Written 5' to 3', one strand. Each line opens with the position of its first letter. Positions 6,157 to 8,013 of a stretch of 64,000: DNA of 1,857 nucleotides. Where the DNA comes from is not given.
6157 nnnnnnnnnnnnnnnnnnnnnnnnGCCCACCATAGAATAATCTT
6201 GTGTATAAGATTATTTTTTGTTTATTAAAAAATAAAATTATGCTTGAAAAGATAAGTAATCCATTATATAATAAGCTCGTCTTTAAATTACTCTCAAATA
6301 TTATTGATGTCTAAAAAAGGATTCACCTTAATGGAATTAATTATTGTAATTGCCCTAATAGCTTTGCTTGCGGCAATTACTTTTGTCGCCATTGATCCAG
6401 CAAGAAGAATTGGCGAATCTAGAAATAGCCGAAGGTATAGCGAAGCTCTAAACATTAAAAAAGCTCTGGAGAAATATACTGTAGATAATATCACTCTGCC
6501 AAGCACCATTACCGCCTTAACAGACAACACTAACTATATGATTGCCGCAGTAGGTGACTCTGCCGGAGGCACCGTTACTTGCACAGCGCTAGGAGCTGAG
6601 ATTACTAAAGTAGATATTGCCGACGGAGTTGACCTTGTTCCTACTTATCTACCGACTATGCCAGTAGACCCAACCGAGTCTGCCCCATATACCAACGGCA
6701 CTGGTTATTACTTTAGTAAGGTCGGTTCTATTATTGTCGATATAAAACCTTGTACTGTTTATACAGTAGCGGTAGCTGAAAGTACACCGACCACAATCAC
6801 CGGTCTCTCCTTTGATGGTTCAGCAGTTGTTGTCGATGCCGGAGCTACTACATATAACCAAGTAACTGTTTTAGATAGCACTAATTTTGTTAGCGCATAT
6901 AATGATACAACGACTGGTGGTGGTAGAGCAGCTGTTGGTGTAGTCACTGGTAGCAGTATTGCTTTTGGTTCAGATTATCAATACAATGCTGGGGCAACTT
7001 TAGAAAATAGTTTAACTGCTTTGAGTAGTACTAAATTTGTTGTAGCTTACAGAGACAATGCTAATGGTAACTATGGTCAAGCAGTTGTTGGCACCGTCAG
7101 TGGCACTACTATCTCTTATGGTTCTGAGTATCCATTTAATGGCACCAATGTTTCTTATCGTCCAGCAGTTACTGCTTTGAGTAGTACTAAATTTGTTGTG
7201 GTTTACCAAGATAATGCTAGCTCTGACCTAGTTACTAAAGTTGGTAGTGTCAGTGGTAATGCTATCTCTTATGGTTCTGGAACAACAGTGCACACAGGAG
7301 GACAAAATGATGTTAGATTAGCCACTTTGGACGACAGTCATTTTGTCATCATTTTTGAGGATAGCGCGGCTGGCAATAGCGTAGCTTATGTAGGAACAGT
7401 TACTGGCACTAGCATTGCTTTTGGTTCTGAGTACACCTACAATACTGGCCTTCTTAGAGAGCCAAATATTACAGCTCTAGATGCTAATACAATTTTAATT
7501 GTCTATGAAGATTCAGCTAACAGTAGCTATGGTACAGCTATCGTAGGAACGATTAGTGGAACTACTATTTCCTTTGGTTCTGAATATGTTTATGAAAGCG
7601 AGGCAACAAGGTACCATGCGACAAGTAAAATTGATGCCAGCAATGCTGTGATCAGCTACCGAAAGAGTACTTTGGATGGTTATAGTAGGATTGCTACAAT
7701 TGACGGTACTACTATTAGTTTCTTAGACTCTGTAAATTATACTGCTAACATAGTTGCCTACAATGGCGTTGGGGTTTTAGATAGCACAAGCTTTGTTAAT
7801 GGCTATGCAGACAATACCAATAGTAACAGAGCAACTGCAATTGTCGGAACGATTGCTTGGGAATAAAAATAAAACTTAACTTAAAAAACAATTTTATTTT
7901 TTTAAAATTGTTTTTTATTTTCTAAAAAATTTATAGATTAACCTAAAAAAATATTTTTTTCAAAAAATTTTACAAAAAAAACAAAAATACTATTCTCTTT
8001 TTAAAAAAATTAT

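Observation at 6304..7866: Giant (520-aa) type IV pilin-like protein with prepilin leader and eight ~50-aa tandem repeats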

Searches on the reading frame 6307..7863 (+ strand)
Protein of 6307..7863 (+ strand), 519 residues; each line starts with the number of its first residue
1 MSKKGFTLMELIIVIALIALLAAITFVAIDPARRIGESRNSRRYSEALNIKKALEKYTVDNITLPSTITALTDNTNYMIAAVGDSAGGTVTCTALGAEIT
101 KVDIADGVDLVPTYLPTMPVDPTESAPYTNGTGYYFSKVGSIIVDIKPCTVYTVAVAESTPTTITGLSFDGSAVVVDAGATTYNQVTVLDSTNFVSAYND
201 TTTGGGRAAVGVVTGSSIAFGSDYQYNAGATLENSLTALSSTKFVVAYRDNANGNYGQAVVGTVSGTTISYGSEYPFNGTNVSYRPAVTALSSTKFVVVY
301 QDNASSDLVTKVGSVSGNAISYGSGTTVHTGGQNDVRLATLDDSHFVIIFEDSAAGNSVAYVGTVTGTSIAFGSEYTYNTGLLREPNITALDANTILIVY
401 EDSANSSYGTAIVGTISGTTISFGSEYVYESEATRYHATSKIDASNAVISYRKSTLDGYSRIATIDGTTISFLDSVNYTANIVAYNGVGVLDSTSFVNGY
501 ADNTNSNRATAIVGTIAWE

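Call 4: search_protein_families(library=pfam, proteins=[window:6307-7863:+], max_evalue=1)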
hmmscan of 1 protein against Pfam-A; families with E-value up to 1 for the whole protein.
window:6307-7863:+ (519 aa): 1 family
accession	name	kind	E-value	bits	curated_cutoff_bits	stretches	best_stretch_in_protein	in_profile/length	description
PF07963.17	N_methyl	-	5.8e-06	26.1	21.2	1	2-25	3-26/27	Prokaryotic N-terminal methylation motif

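Call 5: search_protein_families(library=ncbifam, proteins=[window:6307-7863:+], max_evalue=1)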
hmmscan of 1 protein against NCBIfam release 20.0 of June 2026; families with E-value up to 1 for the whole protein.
window:6307-7863:+ (519 aa): 12 families
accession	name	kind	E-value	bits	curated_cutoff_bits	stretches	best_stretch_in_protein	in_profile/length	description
TIGR01710.1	typeII_sec_gspG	equivalog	1.5e-07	31.5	88.85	1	4-69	1-64/134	type II secretion system major pseudopilin GspG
TIGR02532.1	IV_pilin_GFxxxE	domain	3.9e-07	29.6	16.3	1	3-25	1-23/24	prepilin-type N-terminal cleavage/methylation domain-containing protein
TIGR01708.2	typeII_sec_gspH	equivalog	0.00015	21.8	80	1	4-33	2-31/169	type II secretion system minor pseudopilin GspH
NF007862.0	PRK10574.1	equivalog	0.00023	21.3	138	1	2-27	3-28/145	prepilin peptidase-dependent pilin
TIGR02596.1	TIGR02596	subfamily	0.0022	18.1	70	1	6-27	1-22/196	Verru_Chthon cassette protein D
NF041775.1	typeIV_PilA_Myxo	equivalog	0.0037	17.3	400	1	4-26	11-33/214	type IV pilin protein PilA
NF041013.1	T4P_ComGE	equivalog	0.023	14.8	49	1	3-78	3-77/83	competence type IV pilus minor pilin ComGE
NF040999.1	pilin_ComGC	equivalog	0.025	14.7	75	1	3-25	1-23/84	competence type IV pilus major pilin ComGC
TIGR01711.1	gspJ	equivalog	0.041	13.7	64.85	1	4-35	1-32/192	type II secretion system minor pseudopilin GspJ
NF007800.0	PRK10506.1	equivalog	0.048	13.5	158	1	3-24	8-29/163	prepilin peptidase-dependent protein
NF040982.1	ComGD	equivalog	0.083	13.3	70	1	3-29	1-27/139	competence type IV pilus minor pilin ComGD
NF047827.1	T3SSXpsH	equivalog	0.12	12.1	160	1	4-29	1-26/145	type II secretion system protein XpsH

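Call 10: find_homologous_proteins(query=window:6307-7863:+)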
Query window:6307-7863:+ (519 aa): 5182 proteins with E <= 0.001 among 8000 candidates; the best 120 are listed.
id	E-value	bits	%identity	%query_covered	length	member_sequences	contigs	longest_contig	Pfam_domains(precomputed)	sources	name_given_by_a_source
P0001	0.0e+0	1066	100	98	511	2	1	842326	-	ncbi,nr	ncbi:hypothetical protein H6761_03350 [Candidatus Nomurabacteria bacterium]|nr:hypothetical protein 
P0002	2.0e-118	414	36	54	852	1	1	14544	PF05641.19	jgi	-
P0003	2.1e-118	414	38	51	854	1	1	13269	-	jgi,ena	-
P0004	1.7e-117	411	35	67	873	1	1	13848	PF13765.15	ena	-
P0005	2.7e-117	411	35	67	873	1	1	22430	PF13765.15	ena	-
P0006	5.4e-112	393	35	67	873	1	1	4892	PF13765.15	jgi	-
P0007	1.4e-111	392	40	66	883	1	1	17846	PF18050.7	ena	-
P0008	9.5e-109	382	35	65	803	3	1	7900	-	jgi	-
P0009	1.1e-108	382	42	88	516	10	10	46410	PF07963.18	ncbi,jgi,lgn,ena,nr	ncbi:prepilin-type N-terminal cleavage/methylation domain-containing protein [bacterium]|jgi:prepili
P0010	2.1e-108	381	39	67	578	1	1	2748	PF18316.8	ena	-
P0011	4.6e-108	380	40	67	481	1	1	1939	-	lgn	-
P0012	1.1e-107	379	31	67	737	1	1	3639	-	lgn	-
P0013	1.1e-106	376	36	59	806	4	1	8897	PF18966.6,PF05641.19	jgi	-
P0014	1.7e-106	375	38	66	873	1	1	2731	-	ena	-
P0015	4.8e-106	373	36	66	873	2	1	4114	PF18050.7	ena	-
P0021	1.4e-101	359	43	100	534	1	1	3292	-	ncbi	-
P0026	7.6e-101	356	39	89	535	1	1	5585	-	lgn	-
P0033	3.5e-98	348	40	64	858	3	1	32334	PF05641.19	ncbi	-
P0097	1.6e-92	329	42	58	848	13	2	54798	PF18050.7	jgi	jgi:hypothetical protein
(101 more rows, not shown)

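Call 11: search_solved_structures(query=window:6307-7863:+, max_evalue=10)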
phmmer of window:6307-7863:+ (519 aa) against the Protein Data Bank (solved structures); distinct sequences matched with E-value up to 10: 12.
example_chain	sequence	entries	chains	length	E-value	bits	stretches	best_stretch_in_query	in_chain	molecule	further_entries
7tgg_A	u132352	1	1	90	2.3e-06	29.9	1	2-65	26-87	Geopilin domain 1 protein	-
9egp_A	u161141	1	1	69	2.7e-05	26.3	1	2-61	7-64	Geopilin domain 1 protein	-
2m7g_A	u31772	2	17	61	0.00014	23.9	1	6-65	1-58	Geopilin domain 1 protein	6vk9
8pfb_G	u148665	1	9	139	0.0019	20.3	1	6-72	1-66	Type IV pilin PilE1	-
8tob_GA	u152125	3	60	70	0.032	16.2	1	7-66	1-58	Fimbrial protein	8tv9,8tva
6xxd_A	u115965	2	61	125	0.045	15.7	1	6-71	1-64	PilA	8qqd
6niq_A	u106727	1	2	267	0.046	15.7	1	20-105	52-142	Beta-lactamase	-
4b88_A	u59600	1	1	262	0.33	12.9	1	18-104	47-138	BETA-LACTAMASE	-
5fqm_A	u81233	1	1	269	0.35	12.8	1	18-104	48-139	GNCA BETA LACTAMASE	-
4uhu_A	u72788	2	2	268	0.35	12.8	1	18-104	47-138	GNCA LACTAMASE W229D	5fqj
6yrs_A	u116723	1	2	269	0.53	12.2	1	17-103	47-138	ancestral beta-lactamase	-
5wda_A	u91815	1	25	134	0.64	11.9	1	6-71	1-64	General secretion pathway protein G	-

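Call 18: search_protein_families(library=phrogs, proteins=[window:6307-7863:+, P0033, P0097, P0004, P0002, P0009], max_evalue=0.01)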
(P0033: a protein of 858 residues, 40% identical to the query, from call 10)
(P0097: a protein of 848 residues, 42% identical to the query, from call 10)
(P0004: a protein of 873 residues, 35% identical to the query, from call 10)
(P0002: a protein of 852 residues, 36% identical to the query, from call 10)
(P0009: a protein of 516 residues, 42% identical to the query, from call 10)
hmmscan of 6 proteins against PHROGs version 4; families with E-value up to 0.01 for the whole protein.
window:6307-7863:+ (519 aa): 5 families
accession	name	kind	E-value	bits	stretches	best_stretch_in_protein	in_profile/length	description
phrog_13280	-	unknown function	5.4e-05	24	1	1-30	1-30/67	-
phrog_11263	-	unknown function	0.00014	22.6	1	3-28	1-26/72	-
phrog_27437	-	unknown function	0.00081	20.6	1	3-26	7-30/140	-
phrog_10597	-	unknown function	0.001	19.9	1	3-25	4-26/59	-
phrog_22881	-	unknown function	0.0085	17.8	0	333-357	65-89/106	-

P0033 (858 aa): 1 family
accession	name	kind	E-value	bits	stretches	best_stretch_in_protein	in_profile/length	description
phrog_35768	-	unknown function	0.0018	19.5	0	114-127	12-25/60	-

P0097 (848 aa): 0 families

P0004 (873 aa): 1 family
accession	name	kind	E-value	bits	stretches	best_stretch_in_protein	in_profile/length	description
phrog_15894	-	unknown function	0.0006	20.6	0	322-351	9-38/215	-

P0002 (852 aa): 7 families
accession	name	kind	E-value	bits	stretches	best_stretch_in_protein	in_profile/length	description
phrog_35374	-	unknown function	1.6e-14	55.1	0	94-122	67-95/131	-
phrog_36230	-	unknown function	9.8e-14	52.3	0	34-79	6-53/84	-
phrog_34699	-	unknown function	7.9e-08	33.7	0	712-739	45-72/113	-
phrog_20874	-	unknown function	0.00017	22.6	0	518-557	14-50/56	-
phrog_31354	-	unknown function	0.00065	20.7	0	46-90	55-99/113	-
phrog_12254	-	head and packaging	0.001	19.3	0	681-763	162-242/372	internal head protein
phrog_22159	-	unknown function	0.0073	17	0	793-808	18-33/55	-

P0009 (516 aa): 6 families
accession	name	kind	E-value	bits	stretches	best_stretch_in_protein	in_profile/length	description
phrog_13280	-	unknown function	8.8e-07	29.7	1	6-53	3-49/67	-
phrog_27437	-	unknown function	1.5e-05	26.2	1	3-28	4-29/140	-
phrog_10597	-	unknown function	5.7e-05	23.9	1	4-27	2-25/59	-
phrog_11263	-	unknown function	8.5e-05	23.3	1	6-31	1-26/72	-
phrog_3433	-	moron, auxiliary metabolic gene and host takeover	0.00013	23.1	1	4-58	17-69/127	pilin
phrog_11596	-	unknown function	0.0027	18.5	1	5-45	4-47/187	-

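Call 25: find_encoding_contigs(protein=P0009, flank=10000, max_places=4)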
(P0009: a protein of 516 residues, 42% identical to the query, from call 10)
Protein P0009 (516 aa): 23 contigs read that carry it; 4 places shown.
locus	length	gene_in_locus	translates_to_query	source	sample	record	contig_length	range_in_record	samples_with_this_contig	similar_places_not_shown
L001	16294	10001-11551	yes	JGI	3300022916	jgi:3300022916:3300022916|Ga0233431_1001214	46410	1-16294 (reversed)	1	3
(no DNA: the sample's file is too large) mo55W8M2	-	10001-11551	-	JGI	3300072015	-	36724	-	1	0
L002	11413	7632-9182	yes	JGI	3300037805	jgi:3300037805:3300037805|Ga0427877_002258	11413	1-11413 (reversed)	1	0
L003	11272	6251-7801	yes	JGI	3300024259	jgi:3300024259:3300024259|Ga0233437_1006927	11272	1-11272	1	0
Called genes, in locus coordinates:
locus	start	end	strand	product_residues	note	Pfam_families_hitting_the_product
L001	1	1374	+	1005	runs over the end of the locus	PF03477:ATP-cone, PF00317:Ribonuc_red_lgN, PF02867:Ribonuc_red_lgC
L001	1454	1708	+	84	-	-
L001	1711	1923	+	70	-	PF07866:DUF1653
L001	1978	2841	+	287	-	PF00892:EamA, PF03151:TPT (faint), PF10639:TMEM234 (weak), PF00892:EamA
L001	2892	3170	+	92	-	-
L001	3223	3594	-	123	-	-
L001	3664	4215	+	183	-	PF02572:CobA_CobO_BtuR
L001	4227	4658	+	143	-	PF14478:DUF4430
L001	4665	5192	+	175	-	PF20221:DUF6580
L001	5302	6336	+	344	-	PF00437:T2SSE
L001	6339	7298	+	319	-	PF00027:cNMP_binding, PF13492:GAF_3 (weak)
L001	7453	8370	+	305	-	PF01479:S4 (weak), PF00849:PseudoU_synth_2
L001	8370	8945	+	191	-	PF08433:KTI12 (weak), PF13189:Cytidylate_kin2, PF13207:AAA_17, PF13238:AAA_18, PF02224:Cytidylate_kin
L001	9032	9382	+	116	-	PF01245:Ribosomal_L19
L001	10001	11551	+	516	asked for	PF07963:N_methyl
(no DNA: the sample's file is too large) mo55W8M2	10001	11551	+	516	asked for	PF07963:N_methyl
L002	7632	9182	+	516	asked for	PF07963:N_methyl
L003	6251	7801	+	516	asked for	PF07963:N_methyl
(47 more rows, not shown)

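Call 26: find_encoding_contigs(protein=P0033, flank=10000, max_places=3)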
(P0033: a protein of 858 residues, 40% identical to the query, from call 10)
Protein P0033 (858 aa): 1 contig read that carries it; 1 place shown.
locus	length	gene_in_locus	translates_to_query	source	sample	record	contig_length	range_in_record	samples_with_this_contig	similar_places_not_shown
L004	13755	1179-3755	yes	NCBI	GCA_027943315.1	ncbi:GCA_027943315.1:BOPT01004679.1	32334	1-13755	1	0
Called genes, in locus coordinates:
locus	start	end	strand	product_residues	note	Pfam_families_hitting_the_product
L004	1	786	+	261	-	?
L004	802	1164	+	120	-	-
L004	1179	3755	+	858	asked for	PF05641:Agenet (faint)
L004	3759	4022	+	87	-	-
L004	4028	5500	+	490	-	PF18050:Cyclophil_like2 (faint)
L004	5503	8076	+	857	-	-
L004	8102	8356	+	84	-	PF19622:DUF6127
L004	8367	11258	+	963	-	-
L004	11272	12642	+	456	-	PF01471:PG_binding_1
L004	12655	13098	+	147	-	-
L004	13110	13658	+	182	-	-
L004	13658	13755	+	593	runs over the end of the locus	-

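Call 28: search_dna_similar(query=P0033, collection=phages, mode=protein, max_rows=15)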
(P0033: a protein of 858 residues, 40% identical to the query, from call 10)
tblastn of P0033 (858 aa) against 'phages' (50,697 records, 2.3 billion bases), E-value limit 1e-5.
Records with a match: 3; places in all: 5; records where one place covers at least 80% of the query: 0.
Best place of each record, by identity: <60% 3.
By first word of the organism name: Lentibacter 2; Marine 1.
By host as written in the record: Lentibacter sp. SH36 2; - 1.
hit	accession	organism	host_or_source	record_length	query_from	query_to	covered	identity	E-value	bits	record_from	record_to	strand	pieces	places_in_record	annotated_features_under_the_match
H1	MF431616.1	Lentibacter phage vB_LenP_ICBM2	Lentibacter sp. SH36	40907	57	747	62%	30.3%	2e-12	208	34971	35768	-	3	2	hypothetical protein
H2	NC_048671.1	Lentibacter phage vB_LenP_ICBM2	Lentibacter sp. SH36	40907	57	747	62%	30.3%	2e-12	208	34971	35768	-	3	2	hypothetical protein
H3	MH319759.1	Marine virus AG-345-O18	single cell amplified by WGA-X; seawater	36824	448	856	48%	25.7%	5e-13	80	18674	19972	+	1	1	record has no annotation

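Call 29: get_annotated_region(hit=H2, flank=6000)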
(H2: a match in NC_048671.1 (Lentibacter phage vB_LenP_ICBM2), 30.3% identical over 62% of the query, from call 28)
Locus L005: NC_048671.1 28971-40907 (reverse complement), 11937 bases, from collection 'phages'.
description: Lentibacter phage vB_LenP_ICBM2, complete genome.
organism: Lentibacter phage vB_LenP_ICBM2 (NCBI taxid 2847823)
taxonomy: Viruses; Duplodnaviria; Heunggongvirae; Uroviricota; Caudoviricetes; Zobellviridae; Cobavirinae; Veravirus; Veravirus septentrionalis
host: Lentibacter sp. SH36; source: seawater, algal bloom, North Sea; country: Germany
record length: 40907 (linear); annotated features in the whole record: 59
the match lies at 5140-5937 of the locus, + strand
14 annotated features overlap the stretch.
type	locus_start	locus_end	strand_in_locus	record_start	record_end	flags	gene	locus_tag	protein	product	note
repeat_region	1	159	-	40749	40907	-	-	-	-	-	direct terminal repeat; vB_LenP_ICBM2_DTR2; identical with vB_LenP_ICBM2_DTR1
CDS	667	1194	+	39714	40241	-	-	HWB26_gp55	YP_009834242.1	hypothetical protein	-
CDS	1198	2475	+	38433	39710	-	-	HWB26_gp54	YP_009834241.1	tail fiber protein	-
CDS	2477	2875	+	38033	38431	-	-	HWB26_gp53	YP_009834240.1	hypothetical protein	-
CDS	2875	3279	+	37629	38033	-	-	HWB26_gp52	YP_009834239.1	tail fiber assembly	-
CDS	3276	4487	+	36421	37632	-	-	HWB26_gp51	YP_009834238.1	hypothetical protein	-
CDS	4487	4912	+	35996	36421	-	-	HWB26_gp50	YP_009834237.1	tail fiber assembly protein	-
CDS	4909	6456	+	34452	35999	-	-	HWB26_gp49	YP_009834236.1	hypothetical protein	-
CDS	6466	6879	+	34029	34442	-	-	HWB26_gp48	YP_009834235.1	tail fiber protein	-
CDS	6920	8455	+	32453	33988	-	-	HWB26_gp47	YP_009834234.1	terminase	-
CDS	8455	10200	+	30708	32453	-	-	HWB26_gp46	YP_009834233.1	head-tail adaptor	portal protein (head-tail connector)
CDS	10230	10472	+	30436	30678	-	-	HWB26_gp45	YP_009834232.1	hypothetical protein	-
CDS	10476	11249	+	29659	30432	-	-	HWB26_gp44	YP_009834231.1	virion scaffolding protein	-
CDS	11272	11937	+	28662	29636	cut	-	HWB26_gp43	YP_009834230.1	major capsid protein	-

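Call 31: predict_structure(alignment_id=A1)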
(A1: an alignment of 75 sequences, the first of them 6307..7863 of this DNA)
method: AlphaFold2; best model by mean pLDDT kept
length: 519 residues; sequences in the alignment: 75
mean_pLDDT: 85.2   pTM: 0.74
mean pLDDT of the five models: 85.2, 84.6, 83.8, 82.5, 81.7
residues with pLDDT >= 90: 350; 70-90: 43; 50-70: 81; < 50: 45
segments of 3 or more residues with pLDDT < 50: 1-3, 28-38, 105-129
pLDDT, mean of each block of 10 residues (from residue 1): 63 84 57 45 60 66 63 69 52 60 51 45 44 72 71 55 92 93 96 98 96 97 96 97 98 96 98 96 95 98 96 98 97 94 98 95 97 97 95 98 97 97 98 98 98 96 98 95 95 98 95 96
secondary structure, 60 per line:
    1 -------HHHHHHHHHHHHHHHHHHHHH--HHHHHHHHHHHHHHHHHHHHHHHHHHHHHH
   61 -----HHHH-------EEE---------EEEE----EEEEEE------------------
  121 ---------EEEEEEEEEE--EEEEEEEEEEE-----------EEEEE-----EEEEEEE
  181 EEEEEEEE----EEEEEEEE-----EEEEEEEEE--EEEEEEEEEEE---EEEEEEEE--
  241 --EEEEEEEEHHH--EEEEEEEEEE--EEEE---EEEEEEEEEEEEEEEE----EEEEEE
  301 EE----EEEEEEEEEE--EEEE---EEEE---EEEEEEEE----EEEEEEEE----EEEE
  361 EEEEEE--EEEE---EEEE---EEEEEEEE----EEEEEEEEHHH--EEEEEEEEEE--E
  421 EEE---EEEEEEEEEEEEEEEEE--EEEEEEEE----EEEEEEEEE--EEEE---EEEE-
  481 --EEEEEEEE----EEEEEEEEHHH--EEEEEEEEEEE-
elements in order: H8-28 H31-60 H66-69 E77-79 E89-92 E97-102 E130-139 E142-152 E164-168 E174-188 E193-200 E206-214 E217-227 E231-238 E243-250 E256-265 E268-271 E275-290 E295-302 E307-316 E319-322 E326-329 E333-340 E345-352 E357-366 E369-372 E376-379 E383-390 E395-402 E408-417 E420-423 E427-443 E446-453 E458-466 E469-472 E476-479 E483-490 E495-502 E508-518
